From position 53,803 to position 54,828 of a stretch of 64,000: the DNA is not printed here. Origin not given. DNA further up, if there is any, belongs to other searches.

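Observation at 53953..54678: Catalytically degenerate AccD homolog (pseudo-carboxyltransferase) translationally coupled to galK-glk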

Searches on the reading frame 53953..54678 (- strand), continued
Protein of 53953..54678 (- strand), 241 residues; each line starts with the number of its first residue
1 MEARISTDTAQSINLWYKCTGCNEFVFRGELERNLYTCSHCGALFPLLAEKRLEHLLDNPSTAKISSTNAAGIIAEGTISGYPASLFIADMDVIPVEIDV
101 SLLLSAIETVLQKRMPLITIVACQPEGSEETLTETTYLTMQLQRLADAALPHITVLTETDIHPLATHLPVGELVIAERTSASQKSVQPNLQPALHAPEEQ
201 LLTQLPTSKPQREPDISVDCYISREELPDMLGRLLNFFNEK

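Call 22: find_related_loci(query=A2, collection=genome_contigs, flank=8000)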
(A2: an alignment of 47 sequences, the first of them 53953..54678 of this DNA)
Query A2 (241 aa) in genome_contigs; peptide patterns used: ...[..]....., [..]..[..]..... (x = any residue, [..] = any of these).
178 stretches matched a pattern; 141 encode a relative of the query (tblastn E <= 1e-3); the best 80 are kept; 80 distinct loci.
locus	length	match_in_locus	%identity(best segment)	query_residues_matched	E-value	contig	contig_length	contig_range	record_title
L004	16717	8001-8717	91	1-239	5e-146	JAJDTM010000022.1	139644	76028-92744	MAG: Candidatus Poribacteria bacterium isolate jk18x1bzbins.25 k141_1300357, whole genome shotgun sequence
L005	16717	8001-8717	88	1-239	2e-141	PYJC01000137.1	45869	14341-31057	MAG: Candidatus Poribacteria bacterium isolate PCPOR1 Ga0206387_1137, whole genome shotgun sequence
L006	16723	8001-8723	86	1-239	8e-139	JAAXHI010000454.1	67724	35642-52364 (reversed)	MAG: Candidatus Poribacteria bacterium isolate Plut_88885 unfiltered_Plut_88885_genomic_contig_58571, whole genome shotg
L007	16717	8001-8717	85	1-239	7e-128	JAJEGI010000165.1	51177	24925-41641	MAG: Candidatus Poribacteria bacterium isolate p16x44bins.54 k141_524669, whole genome shotgun sequence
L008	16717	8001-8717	80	1-239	3e-124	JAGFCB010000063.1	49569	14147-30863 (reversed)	MAG: Candidatus Poribacteria bacterium isolate SB0101 contig_18625, whole genome shotgun sequence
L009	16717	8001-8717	77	1-239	4e-124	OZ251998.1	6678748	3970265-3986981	MAG: Candidatus Poribacteria bacterium isolate 8f110123-501e-42ad-9d55-583bbc997c7d genome assembly, chromosome: 1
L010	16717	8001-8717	76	1-239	2e-121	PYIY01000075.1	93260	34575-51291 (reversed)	MAG: Candidatus Poribacteria bacterium isolate PCPOR4 Ga0207198_1075, whole genome shotgun sequence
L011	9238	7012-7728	76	1-239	2e-121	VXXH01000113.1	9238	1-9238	MAG: Candidatus Poribacteria bacterium isolate SB0668_bin_37 NODE_3578_length_9238_cov_6.485244, whole genome shotgun se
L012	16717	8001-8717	76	1-239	3e-121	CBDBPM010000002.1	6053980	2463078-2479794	MAG: Candidatus Poribacteria bacterium isolate 2ce76e30-9b7a-4682-b141-86baa08e5e2a genome assembly, contig: contig_2, w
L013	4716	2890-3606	76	1-239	8e-121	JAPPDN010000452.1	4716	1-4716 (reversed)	MAG: Candidatus Poribacteria bacterium isolate IRC4_bin_27 NODE_7677_length_4716_cov_4.71401, whole genome shotgun seque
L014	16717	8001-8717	75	1-239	6e-120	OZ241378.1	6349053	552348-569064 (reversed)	MAG: Candidatus Poribacteria bacterium isolate 8f0f5501-85a9-4e66-9deb-4e7c08d09c04 genome assembly, chromosome: 1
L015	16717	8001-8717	74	1-239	7e-119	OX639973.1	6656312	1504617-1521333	MAG: uncultured Poribacteria bacterium isolate a51c2dcd-0bc8-4832-ac43-f95c9d639ad7 genome assembly, chromosome: 1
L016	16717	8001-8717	74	1-239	3e-118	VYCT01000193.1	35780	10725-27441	MAG: Candidatus Poribacteria bacterium isolate SB0675_bin_22 NODE_527_length_35780_cov_12.112890, whole genome shotgun s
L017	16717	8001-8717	73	1-239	8e-117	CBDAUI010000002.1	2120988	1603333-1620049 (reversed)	MAG: Candidatus Poribacteria bacterium isolate ebb03bee-5bc3-4167-9627-03da9fd662bd genome assembly, contig: contig_2, w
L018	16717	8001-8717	73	1-239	8e-117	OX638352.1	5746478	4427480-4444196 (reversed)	MAG: uncultured Poribacteria bacterium isolate 319d9eaa-e5ea-4d6b-972a-5b23a2ce0867 genome assembly, chromosome: 1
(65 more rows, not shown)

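Call 23: predict_structure(alignment_id=A2)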
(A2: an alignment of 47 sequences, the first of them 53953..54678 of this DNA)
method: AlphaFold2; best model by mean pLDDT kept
length: 241 residues; sequences in the alignment: 47
mean_pLDDT: 67.7   pTM: 0.67
mean pLDDT of the five models: 67.7, 65.3, 65.1, 63.6, 63.3
residues with pLDDT >= 90: 47; 70-90: 75; 50-70: 56; < 50: 63
segments of 3 or more residues with pLDDT < 50: 1-16, 27-34, 127-130, 180-212
pLDDT, mean of each block of 10 residues (from residue 1): 31 44 52 52 59 85 76 88 89 62 89 93 59 68 89 83 70 77 37 41 38 68 85 90 54
secondary structure, 60 per line:
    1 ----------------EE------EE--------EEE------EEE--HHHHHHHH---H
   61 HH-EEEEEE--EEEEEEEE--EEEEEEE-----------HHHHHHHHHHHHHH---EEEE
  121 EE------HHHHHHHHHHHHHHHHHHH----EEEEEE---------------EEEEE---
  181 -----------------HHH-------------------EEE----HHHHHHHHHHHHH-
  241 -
elements in order: E35-37 E44-46 H49-56 E64-69 E72-79 E82-88 H100-113 E117-122 H129-147 E152-157 E173-177 E220-222 H227-239

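Call 24: search_protein_representatives(alignment_id=A2)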
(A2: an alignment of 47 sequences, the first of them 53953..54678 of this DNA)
Query: 47 sequences, 240 profile positions. Proteins with E-value up to 0.001 (for the whole library): 1631; up to 1e-10: 78; up to 1e-30: 7. The best 150 are listed.
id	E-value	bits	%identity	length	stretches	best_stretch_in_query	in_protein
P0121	3.5e-81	288.5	-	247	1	9-239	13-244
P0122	1.2e-63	231.1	-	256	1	1-239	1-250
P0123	1.2e-53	198.3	-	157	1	1-113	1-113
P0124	5.0e-41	157.0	-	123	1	104-200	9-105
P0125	2.2e-40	154.9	-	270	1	11-239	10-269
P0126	1.4e-37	145.7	-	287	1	12-239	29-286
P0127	2.3e-33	131.9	-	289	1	8-237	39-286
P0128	1.9e-30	122.3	-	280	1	12-239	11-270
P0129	1.3e-29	119.6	-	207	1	74-239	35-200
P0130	8.1e-26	107.2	-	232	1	8-239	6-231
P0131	2.7e-24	102.2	-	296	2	14-61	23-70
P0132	4.8e-23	98.1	-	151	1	5-116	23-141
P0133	6.2e-23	97.7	-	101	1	145-239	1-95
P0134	2.4e-22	95.9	-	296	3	14-61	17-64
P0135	1.6e-20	89.8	-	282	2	96-239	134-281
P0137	1.3e-19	86.9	-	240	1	14-238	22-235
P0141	2.0e-16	76.4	-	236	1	14-238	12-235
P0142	3.5e-16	75.6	-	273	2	14-181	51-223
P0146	1.3e-15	73.8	-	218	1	14-238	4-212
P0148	2.8e-15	72.7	-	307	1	14-239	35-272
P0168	1.9e-12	63.4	-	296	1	13-239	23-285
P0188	4.9e-11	58.8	-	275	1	13-238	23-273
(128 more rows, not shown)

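Call 26: list_cluster_members(proteins=[P0125, P0126, P0127, P0128, P0130, P0131, P0135, P0137, P0141, P0148])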
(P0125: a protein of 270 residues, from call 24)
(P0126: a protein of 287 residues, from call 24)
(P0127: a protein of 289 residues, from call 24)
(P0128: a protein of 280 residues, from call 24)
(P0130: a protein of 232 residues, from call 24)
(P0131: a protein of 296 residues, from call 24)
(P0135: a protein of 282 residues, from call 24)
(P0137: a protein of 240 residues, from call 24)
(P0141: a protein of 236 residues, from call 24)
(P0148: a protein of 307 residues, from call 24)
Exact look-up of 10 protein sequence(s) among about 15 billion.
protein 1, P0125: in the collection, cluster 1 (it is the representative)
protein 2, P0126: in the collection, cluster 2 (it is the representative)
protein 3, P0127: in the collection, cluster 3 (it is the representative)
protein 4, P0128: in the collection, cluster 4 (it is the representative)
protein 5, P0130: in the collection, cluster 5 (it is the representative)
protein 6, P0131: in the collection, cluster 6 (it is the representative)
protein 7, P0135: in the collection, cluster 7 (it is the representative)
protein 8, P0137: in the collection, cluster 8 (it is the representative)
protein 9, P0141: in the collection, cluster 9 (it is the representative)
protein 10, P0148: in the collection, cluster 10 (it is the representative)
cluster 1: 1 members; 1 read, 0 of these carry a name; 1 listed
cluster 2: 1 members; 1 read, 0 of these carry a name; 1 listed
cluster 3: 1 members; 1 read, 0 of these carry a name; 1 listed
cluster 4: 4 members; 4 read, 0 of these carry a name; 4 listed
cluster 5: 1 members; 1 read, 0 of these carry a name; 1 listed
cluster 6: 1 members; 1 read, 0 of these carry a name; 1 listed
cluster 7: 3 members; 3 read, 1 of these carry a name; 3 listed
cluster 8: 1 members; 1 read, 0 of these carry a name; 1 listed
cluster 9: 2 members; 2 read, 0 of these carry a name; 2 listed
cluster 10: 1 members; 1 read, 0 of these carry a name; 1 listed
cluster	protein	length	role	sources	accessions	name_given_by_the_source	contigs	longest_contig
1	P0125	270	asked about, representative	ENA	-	-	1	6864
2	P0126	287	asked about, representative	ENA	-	-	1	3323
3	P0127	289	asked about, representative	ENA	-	-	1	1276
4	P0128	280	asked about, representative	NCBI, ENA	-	-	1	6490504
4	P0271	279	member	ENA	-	-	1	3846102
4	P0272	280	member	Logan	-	-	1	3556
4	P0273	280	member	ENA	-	-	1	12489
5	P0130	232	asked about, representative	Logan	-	-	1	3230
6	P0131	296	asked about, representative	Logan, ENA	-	-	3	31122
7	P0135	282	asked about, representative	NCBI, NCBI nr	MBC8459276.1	MAG: hypothetical protein H8D67_14885 [Deltaproteobacteria bacterium] | hypothetical protein [Deltaproteobacteria bacterium]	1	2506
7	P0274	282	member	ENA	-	-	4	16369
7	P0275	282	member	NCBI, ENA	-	-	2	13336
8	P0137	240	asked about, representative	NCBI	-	-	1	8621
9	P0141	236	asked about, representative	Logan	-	-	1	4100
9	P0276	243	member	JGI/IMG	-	-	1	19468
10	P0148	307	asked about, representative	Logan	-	-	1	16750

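Call 31: find_homologous_proteins(query=A4, max_evalue=0.00001)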
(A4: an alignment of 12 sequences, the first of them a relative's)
Query A4 (12 sequences) (270 aa, profile of the alignment): 590 proteins with E <= 0.00001 among 6088 candidates; the best 120 are listed.
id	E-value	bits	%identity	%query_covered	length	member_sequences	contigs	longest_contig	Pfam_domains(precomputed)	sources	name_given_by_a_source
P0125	2.3e-96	340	100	100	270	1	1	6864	PF17848.8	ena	-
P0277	1.1e-91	325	84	99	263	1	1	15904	PF17848.8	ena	-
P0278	5.8e-91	323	80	100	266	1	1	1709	PF17848.8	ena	-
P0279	2.7e-90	320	81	100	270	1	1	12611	PF17848.8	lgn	-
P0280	2.8e-90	320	84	100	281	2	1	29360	PF17848.8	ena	-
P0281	5.0e-90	320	82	100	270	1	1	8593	PF17848.8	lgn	-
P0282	7.0e-90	319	81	99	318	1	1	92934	PF17848.8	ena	-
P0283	1.5e-89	318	81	99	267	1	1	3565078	PF17848.8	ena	-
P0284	1.7e-89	318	82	99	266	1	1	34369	PF17848.8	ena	-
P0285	2.4e-89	317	79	100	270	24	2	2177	PF17848.8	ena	-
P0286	3.3e-89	317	80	99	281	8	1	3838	PF17848.8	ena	-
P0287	1.3e-88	315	79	100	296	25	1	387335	PF17848.8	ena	-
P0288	1.6e-88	315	81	99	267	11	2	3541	PF17848.8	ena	-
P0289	2.2e-88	314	77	99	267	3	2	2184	PF17848.8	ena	-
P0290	1.0e-87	312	80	99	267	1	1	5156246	PF17848.8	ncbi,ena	-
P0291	1.4e-87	312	79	100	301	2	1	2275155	PF17848.8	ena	-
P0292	2.1e-87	311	80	99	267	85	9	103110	PF17848.8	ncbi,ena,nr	ncbi:hypothetical protein J4G02_04770 [Candidatus Poribacteria bacterium]|nr:hypothetical protein [C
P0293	2.8e-87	311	80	99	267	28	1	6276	PF17848.8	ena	-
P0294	7.3e-87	309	78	98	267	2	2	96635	PF17848.8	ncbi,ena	-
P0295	1.3e-86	308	78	99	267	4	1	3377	PF17848.8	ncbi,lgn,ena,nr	ncbi:hypothetical protein F4X33_22155 [Candidatus Poribacteria bacterium]|nr:hypothetical protein [C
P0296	1.3e-86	308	79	99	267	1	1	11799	PF17848.8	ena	-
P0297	1.6e-86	308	78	100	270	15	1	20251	PF17848.8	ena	-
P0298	4.7e-86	307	80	99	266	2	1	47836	PF17848.8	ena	-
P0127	2.1e-85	304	48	96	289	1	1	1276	PF17848.8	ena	-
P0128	4.5e-85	303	46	97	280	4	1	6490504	PF17848.8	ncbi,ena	-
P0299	4.4e-84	300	63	99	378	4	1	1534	PF01740.27,PF17848.8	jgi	jgi:anti-sigma B factor antagonist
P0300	7.6e-84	299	76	99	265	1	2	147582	PF17848.8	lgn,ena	-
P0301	2.1e-83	298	73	100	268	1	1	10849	PF17848.8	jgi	-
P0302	1.5e-82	295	47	97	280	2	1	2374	PF17848.8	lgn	-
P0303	1.3e-80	289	47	100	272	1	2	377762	PF17848.8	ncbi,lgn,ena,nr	ncbi:MAG: hypothetical protein OXN17_03170 [Candidatus Poribacteria bacterium]|nr:hypothetical prote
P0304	2.3e-80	288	52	100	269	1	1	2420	PF17848.8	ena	-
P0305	7.6e-80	286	48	100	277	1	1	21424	PF17848.8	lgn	-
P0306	5.0e-79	284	48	97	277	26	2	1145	PF17848.8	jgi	jgi:acetyl-CoA carboxylase carboxyl transferase subunit beta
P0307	6.3e-79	283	46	97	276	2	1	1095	PF17848.8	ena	-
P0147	1.7e-78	282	21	97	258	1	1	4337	PF17848.8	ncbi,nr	ncbi:hypothetical protein GF312_19560 [Candidatus Poribacteria bacterium]|nr:hypothetical protein [C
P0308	2.9e-78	281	47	97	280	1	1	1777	PF17848.8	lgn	-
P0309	2.9e-78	281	50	97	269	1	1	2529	PF17848.8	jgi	-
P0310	3.3e-78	281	45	100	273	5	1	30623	PF17848.8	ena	-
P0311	3.8e-78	281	48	100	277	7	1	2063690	PF17848.8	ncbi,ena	-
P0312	4.3e-78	280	47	97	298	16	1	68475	PF17848.8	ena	-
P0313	6.7e-78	280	54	99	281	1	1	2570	PF17848.8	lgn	-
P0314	1.2e-77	279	49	95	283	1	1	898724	PF17848.8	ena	-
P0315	1.2e-77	279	49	97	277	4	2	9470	PF17848.8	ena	-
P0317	1.9e-77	278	47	100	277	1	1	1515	PF17848.8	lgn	-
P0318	2.1e-77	278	49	95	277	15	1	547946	PF17848.8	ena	-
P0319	2.1e-77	278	46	95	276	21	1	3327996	PF17848.8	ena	-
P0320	2.5e-76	275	46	100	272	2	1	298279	PF17848.8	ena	-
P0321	7.0e-76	273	55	99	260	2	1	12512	PF17848.8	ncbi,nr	ncbi:hypothetical protein HYR99_09880 [Candidatus Poribacteria bacterium]|nr:hypothetical protein [C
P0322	7.8e-76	273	50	97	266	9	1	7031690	PF17848.8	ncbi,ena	-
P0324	2.0e-75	272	45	100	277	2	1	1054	PF17848.8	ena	-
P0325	2.9e-75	271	58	100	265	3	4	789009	PF17848.8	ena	-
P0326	5.0e-75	270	47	97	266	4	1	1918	PF17848.8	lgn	-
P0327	2.3e-74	268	48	97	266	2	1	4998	PF17848.8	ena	-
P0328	4.6e-74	267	51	100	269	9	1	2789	PF17848.8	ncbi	-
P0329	6.8e-74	267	52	97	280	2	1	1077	PF17848.8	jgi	jgi:acetyl-CoA carboxylase beta subunit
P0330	6.9e-74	267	47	99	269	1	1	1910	PF17848.8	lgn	-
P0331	4.5e-70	254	52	100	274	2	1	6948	PF17848.8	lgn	-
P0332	1.3e-69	253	52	100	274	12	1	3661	PF17848.8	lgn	-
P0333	2.0e-69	252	54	100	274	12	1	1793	PF17848.8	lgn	-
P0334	7.6e-69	250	53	100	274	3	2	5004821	PF17848.8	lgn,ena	-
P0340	1.5e-61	226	22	97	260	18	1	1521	PF17848.8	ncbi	-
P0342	1.1e-53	201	25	97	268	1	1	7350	PF17848.8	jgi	jgi:acetyl-CoA carboxylase carboxyl transferase subunit beta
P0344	4.0e-53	199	25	95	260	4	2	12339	PF17848.8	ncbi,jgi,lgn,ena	-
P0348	2.3e-45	173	24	94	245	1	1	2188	PF17848.8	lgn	-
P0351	1.2e-43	168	25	95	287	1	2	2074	PF01039.28,PF17848.8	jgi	jgi:acetyl-CoA carboxylase carboxyl transferase subunit beta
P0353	3.1e-41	160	24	99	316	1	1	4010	PF01039.28,PF17848.8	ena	-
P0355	7.6e-41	158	24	99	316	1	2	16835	PF01039.28,PF17848.8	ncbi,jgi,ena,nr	ncbi:MAG: acetyl-CoA carboxylase carboxyl transferase subunit beta [Verrucomicrobia bacterium]|nr:MA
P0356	1.7e-40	157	24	99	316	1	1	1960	PF01039.28,PF17848.8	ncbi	-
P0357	1.8e-40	157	24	99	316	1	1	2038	PF01039.28,PF17848.8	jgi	-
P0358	2.5e-40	157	25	99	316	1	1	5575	PF01039.28,PF17848.8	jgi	-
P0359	2.7e-40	157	24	99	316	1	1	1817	PF01039.28,PF17848.8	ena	-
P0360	2.8e-40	157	24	99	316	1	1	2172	PF01039.28,PF17848.8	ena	-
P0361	3.0e-40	156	24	99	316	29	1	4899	PF01039.28,PF17848.8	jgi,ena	-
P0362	5.4e-40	156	24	99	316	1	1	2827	PF01039.28,PF17848.8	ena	-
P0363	7.1e-40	155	24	99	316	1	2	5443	PF01039.28,PF17848.8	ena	-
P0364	9.6e-40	155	24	99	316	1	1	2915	PF01039.28,PF17848.8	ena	-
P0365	1.1e-39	155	25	99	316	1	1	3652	PF01039.28,PF17848.8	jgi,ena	-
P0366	2.0e-39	154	24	99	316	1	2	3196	PF01039.28,PF17848.8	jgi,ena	-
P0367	2.1e-39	154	24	99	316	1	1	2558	PF01039.28,PF17848.8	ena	-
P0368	2.6e-39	153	24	99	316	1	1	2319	PF01039.28,PF17848.8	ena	-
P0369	3.4e-39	153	24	99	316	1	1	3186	PF01039.28,PF17848.8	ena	-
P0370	3.7e-39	153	24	99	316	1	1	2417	PF01039.28,PF17848.8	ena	-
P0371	5.1e-39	152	25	93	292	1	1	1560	PF01039.28,PF17848.8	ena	-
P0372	6.1e-39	152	24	99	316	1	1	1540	PF01039.28,PF17848.8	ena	-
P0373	6.2e-39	152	24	99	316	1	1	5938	PF01039.28,PF17848.8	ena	-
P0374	7.0e-39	152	24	97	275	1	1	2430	PF01039.28,PF17848.8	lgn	-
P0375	8.4e-39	152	24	99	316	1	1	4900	PF01039.28,PF17848.8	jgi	-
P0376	8.9e-39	152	25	96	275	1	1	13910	PF01039.28,PF17848.8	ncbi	-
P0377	1.2e-38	151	25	96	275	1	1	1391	PF01039.28,PF17848.8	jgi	jgi:acetyl-CoA carboxylase carboxyl transferase subunit beta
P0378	1.3e-38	151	21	97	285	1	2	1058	PF01039.28,PF17848.8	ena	-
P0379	1.3e-38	151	25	94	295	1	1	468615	PF01039.28,PF17848.8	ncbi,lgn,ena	-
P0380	1.3e-38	151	24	99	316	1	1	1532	PF01039.28,PF17848.8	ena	-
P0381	1.4e-38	151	22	97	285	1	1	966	PF01039.28,PF17848.8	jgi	-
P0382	1.5e-38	151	24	97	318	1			PF01039.28,PF17848.8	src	-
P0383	1.5e-38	151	25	94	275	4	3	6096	PF01039.28,PF17848.8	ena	-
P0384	1.7e-38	151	24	97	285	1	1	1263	PF01039.28,PF17848.8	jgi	jgi:acetyl-CoA carboxylase carboxyl transferase subunit beta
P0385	1.8e-38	151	25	98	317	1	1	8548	PF01039.28,PF17848.8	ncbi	-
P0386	1.9e-38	151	24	94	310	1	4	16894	PF01039.28,PF17848.8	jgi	jgi:acetyl-CoA carboxylase carboxyl transferase subunit beta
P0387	2.1e-38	150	26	94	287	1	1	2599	PF01039.28,PF17848.8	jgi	jgi:acetyl-CoA carboxylase carboxyl transferase subunit beta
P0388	2.7e-38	150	24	97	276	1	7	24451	PF01039.28,PF17848.8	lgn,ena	-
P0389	3.3e-38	150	25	96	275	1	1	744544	PF01039.28,PF17848.8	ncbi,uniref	ncbi:acetyl-CoA carboxylase, carboxyltransferase subunit beta [Luteolibacter algae]|uniref:Acetyl-co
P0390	3.4e-38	150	23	97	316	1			PF01039.28,PF17848.8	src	-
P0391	3.5e-38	150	27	94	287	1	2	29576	PF01039.28,PF17848.8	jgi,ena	jgi:acetyl-CoA carboxylase carboxyl transferase subunit beta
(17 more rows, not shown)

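Call 32: find_encoding_contigs(protein=P0290, flank=10000, max_places=2)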
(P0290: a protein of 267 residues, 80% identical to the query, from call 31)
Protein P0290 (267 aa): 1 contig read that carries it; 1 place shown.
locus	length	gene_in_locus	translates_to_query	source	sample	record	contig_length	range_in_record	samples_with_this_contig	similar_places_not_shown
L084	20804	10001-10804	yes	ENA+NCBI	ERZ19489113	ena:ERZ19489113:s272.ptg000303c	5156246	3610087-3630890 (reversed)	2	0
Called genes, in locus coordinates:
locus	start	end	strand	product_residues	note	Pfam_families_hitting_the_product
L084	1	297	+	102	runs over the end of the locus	PF02575:YbaB_DNA_bd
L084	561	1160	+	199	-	PF21176:RecR_HhH, PF02132:RecR_ZnF, PF13662:Toprim_4, PF01751:Toprim, PF21175:RecR_C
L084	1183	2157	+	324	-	PF04389:Peptidase_M28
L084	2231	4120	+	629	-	PF00070:Pyr_redox (faint), PF01134:GIDA, PF07992:Pyr_redox_2 (weak), PF12831:FAD_oxidored, PF21680:GIDA_C_1st, PF13932:SAM_GIDA_C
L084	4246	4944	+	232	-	PF02527:GidB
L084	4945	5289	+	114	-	PF01740:STAS, PF13466:STAS_2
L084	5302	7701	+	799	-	PF13426:PAS_9 (faint), PF00672:HAMP, PF00989:PAS (weak), PF13188:PAS_8 (weak), PF13596:PAS_10 (weak), PF00512:HisKA, PF02518:HATPase_c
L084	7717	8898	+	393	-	PF00072:Response_reg, PF07228:SpoIIE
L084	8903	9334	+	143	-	PF13581:HATPase_c_2, PF02518:HATPase_c (weak)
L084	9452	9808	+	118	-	PF01740:STAS, PF13466:STAS_2 (weak)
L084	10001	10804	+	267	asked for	PF17848:Zn_ribbon_ACC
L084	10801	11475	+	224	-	-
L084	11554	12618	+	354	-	PF08450:SGL (faint), PF17170:DUF5128 (faint), PF01436:NHL (weak), PF25021:TEN_NHL (faint), PF01436:NHL (weak)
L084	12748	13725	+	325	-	PF05721:PhyH (faint)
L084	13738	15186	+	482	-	PF08757:CotH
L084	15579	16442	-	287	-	PF01261:AP_endonuc_2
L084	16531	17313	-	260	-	-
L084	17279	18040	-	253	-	PF13371:TPR_9 (faint), PF23914:TPR_CcmH_CycH (faint), PF13432:TPR_16 (faint), PF13414:TPR_11, PF13431:TPR_17 (weak), PF00515:TPR_1 (weak), PF07719:TPR_2 (weak), PF13181:TPR_8 (weak), +5 more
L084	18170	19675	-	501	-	PF00089:Trypsin, PF13365:Trypsin_2, PF00595:PDZ (weak), PF12812:PDZ_1 (faint), PF13180:PDZ_2, PF17820:PDZ_6, PF00595:PDZ (weak), PF13180:PDZ_2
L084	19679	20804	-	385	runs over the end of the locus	PF01170:UPF0020 (faint), PF01555:N6_N4_Mtase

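Call 33: find_encoding_contigs(protein=P0128, flank=10000, max_places=2)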
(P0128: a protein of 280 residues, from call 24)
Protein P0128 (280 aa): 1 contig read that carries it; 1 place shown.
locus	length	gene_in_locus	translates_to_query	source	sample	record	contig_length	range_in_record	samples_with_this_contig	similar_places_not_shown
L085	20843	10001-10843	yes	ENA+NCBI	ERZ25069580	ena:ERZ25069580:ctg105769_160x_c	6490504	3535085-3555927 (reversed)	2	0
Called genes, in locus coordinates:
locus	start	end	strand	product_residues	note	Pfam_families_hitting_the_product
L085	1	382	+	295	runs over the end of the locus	PF13205:Big_5 (faint)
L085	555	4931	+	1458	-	PF23598:LRR_14 (faint), PF23952:LRR_EndoS (faint), PF00560:LRR_1 (faint), PF12799:LRR_4, PF13855:LRR_8 (weak), PF00963:Cohesin, PF00404:Dockerin_1, PF13860:FlgD_ig (weak), +1 more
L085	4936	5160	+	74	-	-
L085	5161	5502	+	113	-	PF01740:STAS, PF13466:STAS_2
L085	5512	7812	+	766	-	PF02743:dCache_1 (weak), PF08448:PAS_4 (faint), PF00672:HAMP, PF00989:PAS, PF13596:PAS_10, PF00512:HisKA, PF02518:HATPase_c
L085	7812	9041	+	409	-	PF00072:Response_reg, PF07228:SpoIIE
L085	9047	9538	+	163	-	PF13581:HATPase_c_2, PF02518:HATPase_c (faint)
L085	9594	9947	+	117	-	PF01740:STAS, PF13466:STAS_2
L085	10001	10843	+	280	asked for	PF17848:Zn_ribbon_ACC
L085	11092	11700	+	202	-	-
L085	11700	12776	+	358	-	PF17170:DUF5128 (faint), PF08450:SGL (faint), PF25021:TEN_NHL (faint), PF01436:NHL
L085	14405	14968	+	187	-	PF07638:Sigma70_ECF (faint), PF04542:Sigma70_r2, PF08281:Sigma70_r4_2, PF04545:Sigma70_r4 (weak)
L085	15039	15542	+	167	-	-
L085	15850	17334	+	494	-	-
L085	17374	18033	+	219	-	PF04542:Sigma70_r2, PF08281:Sigma70_r4_2, PF04545:Sigma70_r4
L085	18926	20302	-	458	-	-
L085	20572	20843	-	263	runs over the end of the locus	-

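Call 34: find_encoding_contigs(protein=P0299, flank=10000, max_places=4)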
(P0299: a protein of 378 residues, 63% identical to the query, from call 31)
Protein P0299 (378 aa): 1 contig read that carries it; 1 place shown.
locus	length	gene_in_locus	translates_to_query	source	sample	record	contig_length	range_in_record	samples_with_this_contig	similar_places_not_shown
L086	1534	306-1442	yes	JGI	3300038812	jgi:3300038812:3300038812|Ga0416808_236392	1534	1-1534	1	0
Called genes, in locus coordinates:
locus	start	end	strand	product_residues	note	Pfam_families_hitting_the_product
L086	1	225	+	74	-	?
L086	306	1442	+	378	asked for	PF01740:STAS, PF17848:Zn_ribbon_ACC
